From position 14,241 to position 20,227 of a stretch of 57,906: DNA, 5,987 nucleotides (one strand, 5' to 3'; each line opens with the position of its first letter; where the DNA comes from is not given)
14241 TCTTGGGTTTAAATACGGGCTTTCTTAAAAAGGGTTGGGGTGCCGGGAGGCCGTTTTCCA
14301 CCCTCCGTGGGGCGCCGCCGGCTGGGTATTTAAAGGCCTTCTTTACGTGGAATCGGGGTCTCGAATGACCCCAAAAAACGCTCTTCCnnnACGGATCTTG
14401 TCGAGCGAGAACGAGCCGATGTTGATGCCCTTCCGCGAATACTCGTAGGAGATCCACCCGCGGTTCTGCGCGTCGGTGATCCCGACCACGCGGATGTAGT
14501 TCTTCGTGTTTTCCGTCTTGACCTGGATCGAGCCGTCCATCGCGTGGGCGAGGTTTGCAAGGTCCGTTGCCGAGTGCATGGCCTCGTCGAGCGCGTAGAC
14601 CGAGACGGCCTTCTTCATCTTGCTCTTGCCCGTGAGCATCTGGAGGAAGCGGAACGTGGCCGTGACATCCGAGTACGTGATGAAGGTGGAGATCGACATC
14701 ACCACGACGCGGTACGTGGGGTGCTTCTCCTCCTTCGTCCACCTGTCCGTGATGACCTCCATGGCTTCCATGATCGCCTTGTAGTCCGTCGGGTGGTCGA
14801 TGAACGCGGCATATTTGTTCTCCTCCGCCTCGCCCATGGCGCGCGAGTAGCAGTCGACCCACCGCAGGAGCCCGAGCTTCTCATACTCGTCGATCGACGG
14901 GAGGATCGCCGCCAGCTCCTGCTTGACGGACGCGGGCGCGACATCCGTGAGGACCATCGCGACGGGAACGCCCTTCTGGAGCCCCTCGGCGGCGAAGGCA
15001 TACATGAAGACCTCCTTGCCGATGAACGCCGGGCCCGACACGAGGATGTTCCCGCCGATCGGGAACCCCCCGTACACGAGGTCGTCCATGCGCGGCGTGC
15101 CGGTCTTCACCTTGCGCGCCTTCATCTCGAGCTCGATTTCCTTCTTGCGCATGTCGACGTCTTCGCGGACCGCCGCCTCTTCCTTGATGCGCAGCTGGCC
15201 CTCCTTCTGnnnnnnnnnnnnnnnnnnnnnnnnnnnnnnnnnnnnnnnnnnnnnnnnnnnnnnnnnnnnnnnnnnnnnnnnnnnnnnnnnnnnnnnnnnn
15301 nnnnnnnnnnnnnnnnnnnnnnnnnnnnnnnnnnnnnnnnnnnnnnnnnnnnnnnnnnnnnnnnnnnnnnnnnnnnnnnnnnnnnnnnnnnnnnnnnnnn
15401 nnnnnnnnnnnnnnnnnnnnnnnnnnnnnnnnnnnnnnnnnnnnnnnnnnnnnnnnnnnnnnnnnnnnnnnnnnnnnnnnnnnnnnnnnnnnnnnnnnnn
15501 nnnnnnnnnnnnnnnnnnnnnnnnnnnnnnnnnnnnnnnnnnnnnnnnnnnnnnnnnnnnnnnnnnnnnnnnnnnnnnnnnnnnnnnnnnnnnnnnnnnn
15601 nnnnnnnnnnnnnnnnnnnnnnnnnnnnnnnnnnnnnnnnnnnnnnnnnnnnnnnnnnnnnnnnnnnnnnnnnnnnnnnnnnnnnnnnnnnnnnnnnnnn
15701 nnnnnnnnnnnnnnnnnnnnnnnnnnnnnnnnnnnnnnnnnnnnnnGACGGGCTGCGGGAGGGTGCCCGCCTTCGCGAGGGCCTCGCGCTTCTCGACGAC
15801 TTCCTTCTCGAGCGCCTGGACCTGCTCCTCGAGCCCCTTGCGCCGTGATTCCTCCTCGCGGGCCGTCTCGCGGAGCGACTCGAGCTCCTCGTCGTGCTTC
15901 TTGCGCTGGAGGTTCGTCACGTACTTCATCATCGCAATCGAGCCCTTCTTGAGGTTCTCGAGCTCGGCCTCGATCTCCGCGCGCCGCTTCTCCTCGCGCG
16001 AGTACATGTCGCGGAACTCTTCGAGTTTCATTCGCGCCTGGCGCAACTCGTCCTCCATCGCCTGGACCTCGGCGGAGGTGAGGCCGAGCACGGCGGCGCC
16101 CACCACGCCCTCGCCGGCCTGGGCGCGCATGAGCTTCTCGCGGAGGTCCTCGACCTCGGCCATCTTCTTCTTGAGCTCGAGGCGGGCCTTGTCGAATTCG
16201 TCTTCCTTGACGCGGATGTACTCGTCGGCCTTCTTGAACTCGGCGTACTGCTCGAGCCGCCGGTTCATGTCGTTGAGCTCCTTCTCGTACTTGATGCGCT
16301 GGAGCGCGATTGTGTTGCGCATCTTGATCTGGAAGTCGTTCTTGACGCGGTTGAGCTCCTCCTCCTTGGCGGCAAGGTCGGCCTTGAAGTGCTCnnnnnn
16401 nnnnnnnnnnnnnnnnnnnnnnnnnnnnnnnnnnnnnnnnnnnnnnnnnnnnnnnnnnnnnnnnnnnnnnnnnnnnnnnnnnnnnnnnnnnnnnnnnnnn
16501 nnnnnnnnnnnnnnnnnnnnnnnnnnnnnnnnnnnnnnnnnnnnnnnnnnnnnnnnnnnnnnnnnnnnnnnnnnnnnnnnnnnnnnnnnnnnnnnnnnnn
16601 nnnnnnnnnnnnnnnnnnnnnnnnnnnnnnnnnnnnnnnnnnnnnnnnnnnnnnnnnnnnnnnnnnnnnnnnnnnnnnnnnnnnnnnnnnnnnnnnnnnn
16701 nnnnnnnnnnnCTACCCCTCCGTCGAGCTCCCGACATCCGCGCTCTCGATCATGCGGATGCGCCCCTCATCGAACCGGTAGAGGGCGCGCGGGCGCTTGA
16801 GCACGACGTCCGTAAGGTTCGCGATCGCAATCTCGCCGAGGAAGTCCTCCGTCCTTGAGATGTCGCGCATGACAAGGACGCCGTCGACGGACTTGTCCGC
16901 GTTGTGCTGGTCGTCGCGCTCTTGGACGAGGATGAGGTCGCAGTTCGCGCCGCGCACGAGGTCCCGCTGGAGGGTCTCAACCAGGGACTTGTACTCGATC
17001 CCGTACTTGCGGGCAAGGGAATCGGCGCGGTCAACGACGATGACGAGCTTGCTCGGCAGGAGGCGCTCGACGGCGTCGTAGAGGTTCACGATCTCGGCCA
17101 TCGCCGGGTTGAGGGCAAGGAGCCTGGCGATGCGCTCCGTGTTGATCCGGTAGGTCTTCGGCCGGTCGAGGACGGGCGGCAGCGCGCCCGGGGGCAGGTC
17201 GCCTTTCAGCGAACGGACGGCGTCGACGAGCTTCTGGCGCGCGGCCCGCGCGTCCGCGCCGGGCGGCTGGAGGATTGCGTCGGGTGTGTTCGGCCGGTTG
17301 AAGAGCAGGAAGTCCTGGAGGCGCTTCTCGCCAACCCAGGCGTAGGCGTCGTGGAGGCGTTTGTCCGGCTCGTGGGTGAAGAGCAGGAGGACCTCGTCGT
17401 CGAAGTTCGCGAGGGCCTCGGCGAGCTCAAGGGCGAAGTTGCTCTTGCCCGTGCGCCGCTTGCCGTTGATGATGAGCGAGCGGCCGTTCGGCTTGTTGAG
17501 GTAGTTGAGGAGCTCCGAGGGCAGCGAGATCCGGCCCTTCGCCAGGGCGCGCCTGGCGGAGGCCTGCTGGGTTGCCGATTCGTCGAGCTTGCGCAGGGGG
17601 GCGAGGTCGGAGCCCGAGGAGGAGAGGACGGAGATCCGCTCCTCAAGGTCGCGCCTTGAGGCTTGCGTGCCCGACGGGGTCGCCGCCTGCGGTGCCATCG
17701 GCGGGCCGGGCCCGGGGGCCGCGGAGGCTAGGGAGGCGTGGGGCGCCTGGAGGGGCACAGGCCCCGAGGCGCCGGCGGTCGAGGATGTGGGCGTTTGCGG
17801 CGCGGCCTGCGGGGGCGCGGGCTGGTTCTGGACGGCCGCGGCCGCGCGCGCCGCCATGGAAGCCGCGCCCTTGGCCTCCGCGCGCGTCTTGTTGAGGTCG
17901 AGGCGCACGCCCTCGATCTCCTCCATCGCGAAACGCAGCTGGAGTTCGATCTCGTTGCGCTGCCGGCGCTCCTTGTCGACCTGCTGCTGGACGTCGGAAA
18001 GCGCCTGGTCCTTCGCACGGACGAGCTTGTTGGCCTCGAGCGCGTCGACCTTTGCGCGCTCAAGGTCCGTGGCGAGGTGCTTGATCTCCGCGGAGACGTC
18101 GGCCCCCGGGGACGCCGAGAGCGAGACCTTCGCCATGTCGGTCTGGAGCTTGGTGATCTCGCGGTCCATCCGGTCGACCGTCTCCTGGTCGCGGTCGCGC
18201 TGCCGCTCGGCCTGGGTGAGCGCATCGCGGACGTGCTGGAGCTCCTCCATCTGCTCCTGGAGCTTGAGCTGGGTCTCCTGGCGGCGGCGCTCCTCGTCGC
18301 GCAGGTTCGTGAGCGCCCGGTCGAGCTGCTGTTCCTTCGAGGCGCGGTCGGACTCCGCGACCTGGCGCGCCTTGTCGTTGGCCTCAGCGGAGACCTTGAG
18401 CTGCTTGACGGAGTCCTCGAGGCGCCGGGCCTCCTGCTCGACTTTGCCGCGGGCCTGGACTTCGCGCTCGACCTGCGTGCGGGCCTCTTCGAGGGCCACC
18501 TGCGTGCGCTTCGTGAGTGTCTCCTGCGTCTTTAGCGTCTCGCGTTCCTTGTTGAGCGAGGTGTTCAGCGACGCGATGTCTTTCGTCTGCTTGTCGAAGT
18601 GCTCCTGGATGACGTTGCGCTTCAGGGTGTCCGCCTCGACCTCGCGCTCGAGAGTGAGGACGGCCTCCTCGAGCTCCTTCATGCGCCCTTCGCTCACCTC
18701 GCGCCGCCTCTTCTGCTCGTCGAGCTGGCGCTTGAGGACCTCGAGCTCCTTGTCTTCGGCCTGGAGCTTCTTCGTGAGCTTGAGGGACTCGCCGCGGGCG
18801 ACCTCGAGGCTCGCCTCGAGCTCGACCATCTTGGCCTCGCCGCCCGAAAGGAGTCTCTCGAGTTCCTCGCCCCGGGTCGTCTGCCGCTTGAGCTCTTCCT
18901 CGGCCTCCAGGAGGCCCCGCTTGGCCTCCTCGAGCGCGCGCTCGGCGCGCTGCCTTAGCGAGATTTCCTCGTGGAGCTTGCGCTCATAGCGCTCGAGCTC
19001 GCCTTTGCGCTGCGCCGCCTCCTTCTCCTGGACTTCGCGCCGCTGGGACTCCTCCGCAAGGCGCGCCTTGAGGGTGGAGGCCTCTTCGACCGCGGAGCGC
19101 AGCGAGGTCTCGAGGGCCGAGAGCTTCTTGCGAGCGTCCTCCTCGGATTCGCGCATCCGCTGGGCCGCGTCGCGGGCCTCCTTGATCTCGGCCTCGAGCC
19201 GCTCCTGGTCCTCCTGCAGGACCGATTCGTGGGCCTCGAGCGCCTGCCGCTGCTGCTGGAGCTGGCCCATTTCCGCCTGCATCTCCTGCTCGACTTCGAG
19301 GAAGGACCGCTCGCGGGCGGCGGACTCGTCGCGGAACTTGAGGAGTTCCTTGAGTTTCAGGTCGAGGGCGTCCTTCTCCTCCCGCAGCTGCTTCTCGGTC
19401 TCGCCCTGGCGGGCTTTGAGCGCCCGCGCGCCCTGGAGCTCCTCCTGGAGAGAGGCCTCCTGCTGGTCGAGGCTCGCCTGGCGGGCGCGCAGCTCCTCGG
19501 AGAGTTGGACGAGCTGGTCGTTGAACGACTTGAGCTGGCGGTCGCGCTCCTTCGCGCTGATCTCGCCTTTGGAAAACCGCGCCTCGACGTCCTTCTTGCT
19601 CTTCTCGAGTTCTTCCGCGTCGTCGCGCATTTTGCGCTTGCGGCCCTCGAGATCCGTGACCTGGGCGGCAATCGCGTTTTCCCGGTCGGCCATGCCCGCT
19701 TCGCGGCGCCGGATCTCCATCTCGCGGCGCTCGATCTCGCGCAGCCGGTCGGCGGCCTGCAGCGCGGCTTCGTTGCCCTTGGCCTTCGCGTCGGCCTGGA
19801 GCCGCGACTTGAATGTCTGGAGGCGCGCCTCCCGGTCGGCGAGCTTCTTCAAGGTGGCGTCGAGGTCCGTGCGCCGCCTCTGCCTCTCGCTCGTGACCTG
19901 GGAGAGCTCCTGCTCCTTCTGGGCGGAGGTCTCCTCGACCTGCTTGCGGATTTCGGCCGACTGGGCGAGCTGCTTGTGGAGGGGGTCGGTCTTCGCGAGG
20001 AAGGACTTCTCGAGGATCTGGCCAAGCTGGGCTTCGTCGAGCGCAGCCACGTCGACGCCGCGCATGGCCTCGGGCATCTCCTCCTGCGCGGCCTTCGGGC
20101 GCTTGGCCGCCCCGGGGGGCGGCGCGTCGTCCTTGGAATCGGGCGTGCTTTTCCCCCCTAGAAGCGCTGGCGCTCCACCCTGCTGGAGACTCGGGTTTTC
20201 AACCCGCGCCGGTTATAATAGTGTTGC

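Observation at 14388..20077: Tandem giant coiled-coil proteins, each capped by a RecA/KaiC-type P-loop domain: candidate undescribed archaeal filament- or tether-ATPase pair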

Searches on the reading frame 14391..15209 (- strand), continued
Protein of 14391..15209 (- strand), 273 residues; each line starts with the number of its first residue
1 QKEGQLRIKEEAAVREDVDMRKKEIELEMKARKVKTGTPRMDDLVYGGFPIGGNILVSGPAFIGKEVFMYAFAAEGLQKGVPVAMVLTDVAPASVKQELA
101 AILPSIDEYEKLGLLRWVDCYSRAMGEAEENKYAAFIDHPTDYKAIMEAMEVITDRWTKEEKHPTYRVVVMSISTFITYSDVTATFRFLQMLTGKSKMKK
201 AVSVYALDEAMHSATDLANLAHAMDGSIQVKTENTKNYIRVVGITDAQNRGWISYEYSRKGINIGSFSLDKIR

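Call 90: search_solved_structures(query=A1, max_evalue=0.00001, show_alignments=2)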
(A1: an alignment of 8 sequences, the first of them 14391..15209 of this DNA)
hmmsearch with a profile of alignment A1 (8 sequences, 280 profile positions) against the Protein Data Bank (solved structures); distinct sequences matched with E-value up to 0.00001: 47.
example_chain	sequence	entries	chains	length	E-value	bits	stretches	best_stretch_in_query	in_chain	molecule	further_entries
2dr3_A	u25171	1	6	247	2e-21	80.1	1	40-188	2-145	UPF0273 protein PH0284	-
8zn5_B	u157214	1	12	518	2.3e-21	79.9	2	36-212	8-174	KaiC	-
8zn6_F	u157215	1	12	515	2.8e-21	79.6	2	33-194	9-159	KaiC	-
8zn7_D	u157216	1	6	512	1.9e-20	76.9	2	36-188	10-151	KaiC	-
3cmu_A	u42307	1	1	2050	4.7e-20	75.6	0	35-101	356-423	Protein recA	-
8jon_A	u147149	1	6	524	2.5e-18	69.9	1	38-135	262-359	Circadian clock oscillator protein KaiC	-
9ofh_A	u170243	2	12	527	3.7e-18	69.3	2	33-211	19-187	Circadian clock oscillator protein KaiC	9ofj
3s1a_A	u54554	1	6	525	6.8e-18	68.5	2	36-211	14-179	Circadian clock protein kinase kaiC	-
3k0c_A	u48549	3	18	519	6.9e-18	68.5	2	36-211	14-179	Circadian clock protein kinase KaiC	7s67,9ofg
7s65_A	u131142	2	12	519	7.2e-18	68.4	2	36-211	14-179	Circadian clock protein kinase KaiC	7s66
7dyi_A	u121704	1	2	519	7.3e-18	68.4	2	36-211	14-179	Circadian clock protein kinase KaiC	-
7wdc_A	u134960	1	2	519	7.7e-18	68.3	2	36-211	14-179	Circadian clock protein kinase KaiC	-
3k0a_A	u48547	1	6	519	8e-18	68.2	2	36-211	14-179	Circadian clock protein kinase KaiC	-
7dye_A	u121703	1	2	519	8.2e-18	68.2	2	36-211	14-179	Circadian clock protein kinase KaiC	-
3k09_A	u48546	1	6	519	8.3e-18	68.2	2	36-211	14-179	Circadian clock protein kinase kaiC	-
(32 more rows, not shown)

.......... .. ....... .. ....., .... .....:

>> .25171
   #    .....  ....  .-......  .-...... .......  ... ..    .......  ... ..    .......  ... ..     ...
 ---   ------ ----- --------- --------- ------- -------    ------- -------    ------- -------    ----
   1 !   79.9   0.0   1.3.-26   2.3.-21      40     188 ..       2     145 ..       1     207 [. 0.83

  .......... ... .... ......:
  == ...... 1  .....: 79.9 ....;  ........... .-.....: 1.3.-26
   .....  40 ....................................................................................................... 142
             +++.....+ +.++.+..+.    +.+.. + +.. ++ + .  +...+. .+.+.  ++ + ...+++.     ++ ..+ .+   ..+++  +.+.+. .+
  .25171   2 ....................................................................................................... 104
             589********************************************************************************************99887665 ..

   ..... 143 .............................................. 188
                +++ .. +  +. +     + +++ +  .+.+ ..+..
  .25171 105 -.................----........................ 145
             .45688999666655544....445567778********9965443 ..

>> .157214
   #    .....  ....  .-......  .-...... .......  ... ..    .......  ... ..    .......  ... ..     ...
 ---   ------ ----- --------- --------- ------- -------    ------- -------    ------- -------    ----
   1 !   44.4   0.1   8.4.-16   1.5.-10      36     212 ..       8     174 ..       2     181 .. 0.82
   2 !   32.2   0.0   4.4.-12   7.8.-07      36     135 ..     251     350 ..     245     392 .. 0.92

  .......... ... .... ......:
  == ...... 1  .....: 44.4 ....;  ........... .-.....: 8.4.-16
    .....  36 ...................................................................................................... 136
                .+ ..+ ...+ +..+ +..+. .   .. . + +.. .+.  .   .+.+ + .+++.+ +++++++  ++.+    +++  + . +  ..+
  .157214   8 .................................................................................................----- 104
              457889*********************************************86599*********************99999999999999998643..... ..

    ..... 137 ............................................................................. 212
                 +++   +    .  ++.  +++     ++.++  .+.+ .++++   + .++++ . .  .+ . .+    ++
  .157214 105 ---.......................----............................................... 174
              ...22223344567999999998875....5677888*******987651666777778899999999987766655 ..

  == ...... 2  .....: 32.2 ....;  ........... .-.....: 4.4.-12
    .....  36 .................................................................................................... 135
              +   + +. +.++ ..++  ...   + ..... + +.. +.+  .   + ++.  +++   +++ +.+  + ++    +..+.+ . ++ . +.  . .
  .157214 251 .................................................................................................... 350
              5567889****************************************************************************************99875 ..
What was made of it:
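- Closest known: Single-domain archaeal KaiC-like proteins. Same: The p2 C-domain aligns along most of PH0284 (2e-21 with the family profile; call 90).
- The p2 C-domain is at least as similar to ordinary single-domain KaiC proteins (PH0284, 2e-21; call 90) as to GvpD's second domain.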

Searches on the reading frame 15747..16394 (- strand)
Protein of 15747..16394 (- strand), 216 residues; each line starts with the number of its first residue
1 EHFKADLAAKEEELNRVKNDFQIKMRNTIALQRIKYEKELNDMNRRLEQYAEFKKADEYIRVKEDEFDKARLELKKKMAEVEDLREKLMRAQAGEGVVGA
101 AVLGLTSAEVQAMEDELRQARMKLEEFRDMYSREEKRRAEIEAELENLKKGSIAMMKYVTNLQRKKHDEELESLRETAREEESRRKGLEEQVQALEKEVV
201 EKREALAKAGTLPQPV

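Call 76: find_related_loci(query=A5, collection=metagenome_contigs, flank=8000)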
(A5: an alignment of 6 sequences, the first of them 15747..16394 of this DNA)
Query A5 (216 aa) in metagenome_contigs; peptide patterns used: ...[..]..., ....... (x = any residue, [..] = any of these).
599 stretches matched a pattern (row limit reached: there are more); 9 encode a relative of the query (tblastn E <= 1e-3); 9 distinct loci.
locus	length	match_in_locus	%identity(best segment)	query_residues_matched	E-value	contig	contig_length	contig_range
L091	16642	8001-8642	87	3-216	5e-117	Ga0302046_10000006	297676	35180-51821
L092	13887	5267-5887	43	7-206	5e-36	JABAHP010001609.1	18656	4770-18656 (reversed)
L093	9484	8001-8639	37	1-192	1e-33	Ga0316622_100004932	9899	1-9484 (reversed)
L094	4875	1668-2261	36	1-175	8e-30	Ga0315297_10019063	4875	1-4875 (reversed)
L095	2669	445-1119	33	6-207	8e-25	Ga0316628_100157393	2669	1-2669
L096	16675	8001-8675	35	6-207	1e-24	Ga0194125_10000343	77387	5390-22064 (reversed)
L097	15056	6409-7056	33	15-207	5e-23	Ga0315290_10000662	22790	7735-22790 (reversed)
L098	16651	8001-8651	33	14-207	2e-22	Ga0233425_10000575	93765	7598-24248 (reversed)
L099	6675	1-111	62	139-175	1e-9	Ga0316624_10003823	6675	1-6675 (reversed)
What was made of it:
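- Tried and rejected: I used the p2-subtype block instead (A5; call 76).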

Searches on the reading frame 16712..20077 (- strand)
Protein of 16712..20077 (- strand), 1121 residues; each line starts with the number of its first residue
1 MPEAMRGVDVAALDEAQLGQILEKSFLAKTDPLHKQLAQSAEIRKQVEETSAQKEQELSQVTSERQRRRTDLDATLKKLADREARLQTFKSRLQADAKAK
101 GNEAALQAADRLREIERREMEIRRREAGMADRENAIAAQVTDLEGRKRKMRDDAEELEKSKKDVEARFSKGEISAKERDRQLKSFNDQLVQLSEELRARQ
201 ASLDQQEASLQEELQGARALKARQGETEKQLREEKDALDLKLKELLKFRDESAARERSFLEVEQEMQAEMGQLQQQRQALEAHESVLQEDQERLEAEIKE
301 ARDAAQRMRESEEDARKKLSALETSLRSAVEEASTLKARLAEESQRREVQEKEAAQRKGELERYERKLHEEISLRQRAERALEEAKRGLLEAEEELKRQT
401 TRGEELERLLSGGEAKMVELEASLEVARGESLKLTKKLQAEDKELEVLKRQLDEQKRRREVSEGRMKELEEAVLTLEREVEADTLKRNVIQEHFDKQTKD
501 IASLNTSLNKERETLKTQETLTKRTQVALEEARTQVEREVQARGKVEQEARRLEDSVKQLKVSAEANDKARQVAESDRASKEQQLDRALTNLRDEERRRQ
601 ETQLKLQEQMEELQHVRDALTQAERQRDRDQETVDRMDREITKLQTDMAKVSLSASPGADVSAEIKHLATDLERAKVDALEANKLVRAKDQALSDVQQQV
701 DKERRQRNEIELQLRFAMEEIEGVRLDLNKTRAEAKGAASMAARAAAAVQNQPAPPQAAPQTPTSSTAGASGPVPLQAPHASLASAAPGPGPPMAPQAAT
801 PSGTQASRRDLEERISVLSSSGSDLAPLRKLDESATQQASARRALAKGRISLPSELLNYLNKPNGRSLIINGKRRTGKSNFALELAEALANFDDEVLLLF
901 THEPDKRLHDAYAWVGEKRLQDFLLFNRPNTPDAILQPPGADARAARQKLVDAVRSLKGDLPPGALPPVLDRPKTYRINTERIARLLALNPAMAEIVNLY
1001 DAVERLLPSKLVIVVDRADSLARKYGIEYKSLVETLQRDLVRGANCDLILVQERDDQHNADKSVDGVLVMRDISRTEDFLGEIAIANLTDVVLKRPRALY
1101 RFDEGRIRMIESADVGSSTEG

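Call 3: search_protein_families(library=pfam, proteins=[window:16712-20077:-], max_evalue=1)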
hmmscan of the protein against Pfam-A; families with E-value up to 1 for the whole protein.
window:16712-20077:- (1121 aa): 2 families
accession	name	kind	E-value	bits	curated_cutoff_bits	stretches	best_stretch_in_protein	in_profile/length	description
PF07088.17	GvpD_P-loop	-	3.3e-05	24.3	24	1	859-1070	4-172/189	GvpD gas vesicle protein, P-loop domain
PF13173.12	AAA_14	-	0.033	14.6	27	1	866-907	3-44/129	AAA domain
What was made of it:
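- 16715..17587 (-): p1 C-terminal GvpD-type RecA/KaiC-fold P-loop domain (residues 831-1121). Pfam PF07088 scores 24.3 bits against a cut-off of 24 (call 3).
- On GvpD_P-loop (PF07088) family: p1 C-domain: The score is 24.3 bits against a gathering cut-off of 24, which is borderline (call 3).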

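Call 4: search_protein_families(library=ncbifam, proteins=[window:16712-20077:-], max_evalue=1)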
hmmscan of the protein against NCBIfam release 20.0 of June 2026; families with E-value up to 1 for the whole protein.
window:16712-20077:- (1121 aa): 4 families
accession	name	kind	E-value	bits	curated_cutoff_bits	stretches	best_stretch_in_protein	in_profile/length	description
TIGR02168.1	SMC_prok_B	equivalog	2.9e-12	45.2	567.35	3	494-749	695-961/1181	chromosome segregation protein SMC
TIGR02169.1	SMC_prok_A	equivalog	6.1e-08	30.8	729.4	3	256-560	663-971/1165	chromosome segregation protein SMC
NF045487.1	ASRP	equivalog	0.32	9.5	300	2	229-565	128-463/593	archaea-specific SMC-related protein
NF041034.1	Rad50_Sulf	equivalog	0.6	7.9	1000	0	230-732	209-697/872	DNA double-strand break repair ATPase Rad50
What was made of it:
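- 17843..19927 (-): p1 coiled-coil rod (residues 51-745), with a Gly-rich break near residues 401-415, close to the midpoint. The only NCBIfam hits are coil-only matches to SMC and Rad50, far below their cut-offs (call 4).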

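Call 6: find_encoding_contigs(protein=window:16712-20077:-, flank=10000, max_places=6)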
Protein window:16712-20077:- (1121 aa): 2 contigs read that carry it; 2 places shown.
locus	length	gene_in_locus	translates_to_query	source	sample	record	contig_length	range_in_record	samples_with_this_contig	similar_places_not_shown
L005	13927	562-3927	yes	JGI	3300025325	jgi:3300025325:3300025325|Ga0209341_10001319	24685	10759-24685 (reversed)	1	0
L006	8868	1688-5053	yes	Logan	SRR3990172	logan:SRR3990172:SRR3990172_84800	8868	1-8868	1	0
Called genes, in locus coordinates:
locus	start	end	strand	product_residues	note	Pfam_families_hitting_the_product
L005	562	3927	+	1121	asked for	-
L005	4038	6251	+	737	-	PF05625:PAXNEB (faint), PF06745:ATPase, PF24336:DUF7504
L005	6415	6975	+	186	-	PF00352:TBP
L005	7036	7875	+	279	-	PF01026:TatD_DNase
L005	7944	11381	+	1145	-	PF10633:NPCBM_assoc (faint), PF07705:CARDB (weak)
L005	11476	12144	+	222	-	-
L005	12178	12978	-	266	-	PF13507:GATase_5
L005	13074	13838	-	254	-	PF00106:adh_short, PF08659:KR, PF13561:adh_short_C2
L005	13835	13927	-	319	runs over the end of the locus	PF00378:ECH_1, PF16113:ECH_2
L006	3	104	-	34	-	?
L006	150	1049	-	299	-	PF01569:PAP2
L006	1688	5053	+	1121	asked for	-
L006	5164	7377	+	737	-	PF05625:PAXNEB (faint), PF06745:ATPase, PF24336:DUF7504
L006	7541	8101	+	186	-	PF00352:TBP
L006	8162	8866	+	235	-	?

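Call 87: search_protein_families(library=padloc, proteins=[window:16712-20077:-], max_evalue=0.01)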
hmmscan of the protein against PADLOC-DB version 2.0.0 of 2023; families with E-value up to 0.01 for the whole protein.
window:16712-20077:- (1121 aa): 0 families
